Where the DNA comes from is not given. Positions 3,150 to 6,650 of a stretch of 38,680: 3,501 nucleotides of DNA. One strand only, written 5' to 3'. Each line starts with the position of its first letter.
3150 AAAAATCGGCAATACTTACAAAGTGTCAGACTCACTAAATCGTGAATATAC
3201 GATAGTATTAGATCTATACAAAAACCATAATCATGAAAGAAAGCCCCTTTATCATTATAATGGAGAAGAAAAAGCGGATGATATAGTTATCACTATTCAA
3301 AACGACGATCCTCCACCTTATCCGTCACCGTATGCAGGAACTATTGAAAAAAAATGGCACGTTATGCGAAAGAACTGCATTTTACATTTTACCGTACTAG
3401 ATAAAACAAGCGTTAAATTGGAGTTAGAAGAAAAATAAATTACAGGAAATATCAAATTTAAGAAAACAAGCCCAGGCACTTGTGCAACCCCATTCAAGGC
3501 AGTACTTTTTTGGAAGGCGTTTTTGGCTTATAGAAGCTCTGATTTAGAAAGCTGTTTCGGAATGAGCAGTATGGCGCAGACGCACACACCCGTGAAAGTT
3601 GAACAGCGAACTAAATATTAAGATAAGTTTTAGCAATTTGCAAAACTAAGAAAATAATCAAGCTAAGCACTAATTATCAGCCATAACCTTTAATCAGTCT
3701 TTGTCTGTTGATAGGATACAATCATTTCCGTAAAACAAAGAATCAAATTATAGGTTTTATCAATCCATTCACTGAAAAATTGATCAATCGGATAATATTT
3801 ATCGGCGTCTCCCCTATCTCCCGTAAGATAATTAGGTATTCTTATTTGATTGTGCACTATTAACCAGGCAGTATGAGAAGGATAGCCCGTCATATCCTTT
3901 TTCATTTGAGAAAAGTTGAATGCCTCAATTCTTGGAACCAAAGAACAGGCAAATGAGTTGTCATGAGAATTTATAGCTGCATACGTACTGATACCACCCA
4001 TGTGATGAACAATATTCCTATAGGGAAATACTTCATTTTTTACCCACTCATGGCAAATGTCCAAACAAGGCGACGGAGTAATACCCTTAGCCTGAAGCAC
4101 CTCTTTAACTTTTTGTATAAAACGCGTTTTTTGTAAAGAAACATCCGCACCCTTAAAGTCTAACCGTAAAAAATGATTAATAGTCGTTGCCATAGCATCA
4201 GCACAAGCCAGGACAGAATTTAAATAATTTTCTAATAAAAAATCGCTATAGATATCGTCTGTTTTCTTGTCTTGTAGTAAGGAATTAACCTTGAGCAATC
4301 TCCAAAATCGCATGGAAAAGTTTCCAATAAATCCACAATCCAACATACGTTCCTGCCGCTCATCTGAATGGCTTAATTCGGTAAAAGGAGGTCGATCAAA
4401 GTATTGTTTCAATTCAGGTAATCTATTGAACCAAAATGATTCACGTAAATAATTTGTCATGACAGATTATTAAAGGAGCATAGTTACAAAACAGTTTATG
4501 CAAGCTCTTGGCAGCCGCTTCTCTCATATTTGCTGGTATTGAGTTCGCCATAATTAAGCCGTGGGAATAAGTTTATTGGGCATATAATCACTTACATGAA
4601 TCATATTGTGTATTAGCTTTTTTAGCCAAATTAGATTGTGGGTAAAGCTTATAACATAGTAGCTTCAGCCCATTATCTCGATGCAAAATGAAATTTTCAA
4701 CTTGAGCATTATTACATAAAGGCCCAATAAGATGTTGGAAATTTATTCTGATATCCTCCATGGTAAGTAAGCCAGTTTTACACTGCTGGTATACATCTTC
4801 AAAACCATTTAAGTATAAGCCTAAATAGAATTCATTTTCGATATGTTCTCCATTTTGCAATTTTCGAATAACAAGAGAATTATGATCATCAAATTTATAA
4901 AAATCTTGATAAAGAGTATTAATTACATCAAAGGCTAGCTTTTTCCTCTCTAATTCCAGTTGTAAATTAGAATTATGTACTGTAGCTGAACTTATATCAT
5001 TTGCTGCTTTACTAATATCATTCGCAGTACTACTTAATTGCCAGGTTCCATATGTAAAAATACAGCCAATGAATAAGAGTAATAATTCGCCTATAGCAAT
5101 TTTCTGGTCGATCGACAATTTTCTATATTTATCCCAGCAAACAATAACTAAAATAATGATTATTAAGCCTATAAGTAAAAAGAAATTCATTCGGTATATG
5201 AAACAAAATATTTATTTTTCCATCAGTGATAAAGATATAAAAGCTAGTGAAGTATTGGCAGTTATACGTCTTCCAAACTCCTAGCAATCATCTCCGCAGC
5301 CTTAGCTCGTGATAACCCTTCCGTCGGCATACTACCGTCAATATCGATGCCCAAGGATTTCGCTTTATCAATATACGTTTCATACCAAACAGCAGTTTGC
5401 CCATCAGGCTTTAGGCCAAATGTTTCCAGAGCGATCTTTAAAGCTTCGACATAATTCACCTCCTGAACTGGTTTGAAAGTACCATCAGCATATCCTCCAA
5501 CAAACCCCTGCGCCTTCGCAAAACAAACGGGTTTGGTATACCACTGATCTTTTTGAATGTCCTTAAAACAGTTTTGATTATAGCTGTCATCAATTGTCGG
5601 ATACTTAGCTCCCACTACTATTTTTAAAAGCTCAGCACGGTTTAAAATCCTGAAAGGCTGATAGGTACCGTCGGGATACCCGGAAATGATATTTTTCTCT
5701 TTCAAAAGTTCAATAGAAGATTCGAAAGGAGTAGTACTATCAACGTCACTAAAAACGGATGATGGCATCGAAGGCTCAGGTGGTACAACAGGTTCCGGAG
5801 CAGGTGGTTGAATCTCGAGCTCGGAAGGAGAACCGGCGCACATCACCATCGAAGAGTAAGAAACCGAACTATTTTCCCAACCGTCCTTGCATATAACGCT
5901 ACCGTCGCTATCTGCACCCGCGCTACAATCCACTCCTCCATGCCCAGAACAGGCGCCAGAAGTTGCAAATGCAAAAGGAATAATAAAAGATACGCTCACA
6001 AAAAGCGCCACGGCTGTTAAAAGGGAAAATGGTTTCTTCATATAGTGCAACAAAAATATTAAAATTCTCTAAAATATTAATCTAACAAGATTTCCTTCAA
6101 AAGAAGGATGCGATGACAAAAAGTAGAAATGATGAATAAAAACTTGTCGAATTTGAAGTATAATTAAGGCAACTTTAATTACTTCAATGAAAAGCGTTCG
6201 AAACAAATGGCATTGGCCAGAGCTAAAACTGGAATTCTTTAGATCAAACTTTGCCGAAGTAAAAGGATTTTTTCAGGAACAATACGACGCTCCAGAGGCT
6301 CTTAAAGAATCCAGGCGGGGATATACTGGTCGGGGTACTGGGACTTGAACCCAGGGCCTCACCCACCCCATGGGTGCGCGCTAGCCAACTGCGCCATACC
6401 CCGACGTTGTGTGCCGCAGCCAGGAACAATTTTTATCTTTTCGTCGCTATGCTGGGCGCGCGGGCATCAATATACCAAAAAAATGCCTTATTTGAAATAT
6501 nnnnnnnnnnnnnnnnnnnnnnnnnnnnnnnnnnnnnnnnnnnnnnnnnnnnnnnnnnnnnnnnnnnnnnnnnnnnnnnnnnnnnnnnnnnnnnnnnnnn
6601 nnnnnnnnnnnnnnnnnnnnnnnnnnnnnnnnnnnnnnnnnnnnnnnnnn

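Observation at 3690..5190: Candidate two-gene defence/abortive-infection module: 2-TM protein followed by a HEPN-like (RNxxHH) protein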

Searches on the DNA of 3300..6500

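Call 83: search_rna_families(source=window, start=3300, end=6500, threshold=evalue, max_evalue=1)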
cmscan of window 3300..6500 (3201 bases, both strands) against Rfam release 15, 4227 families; matches with E-value up to 1: 2.
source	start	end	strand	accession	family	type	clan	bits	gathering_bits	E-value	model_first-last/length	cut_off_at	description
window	6330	6403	-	RF00005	tRNA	Gene; tRNA;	CL00001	59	29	1.7e-11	1-71/71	no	tRNA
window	6331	6370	-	RF01684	mascRNA-menRNA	Gene;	-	20.1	42.5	0.98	1-56/56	no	MALAT1-associated small cytoplasmic RNA/MEN beta RNA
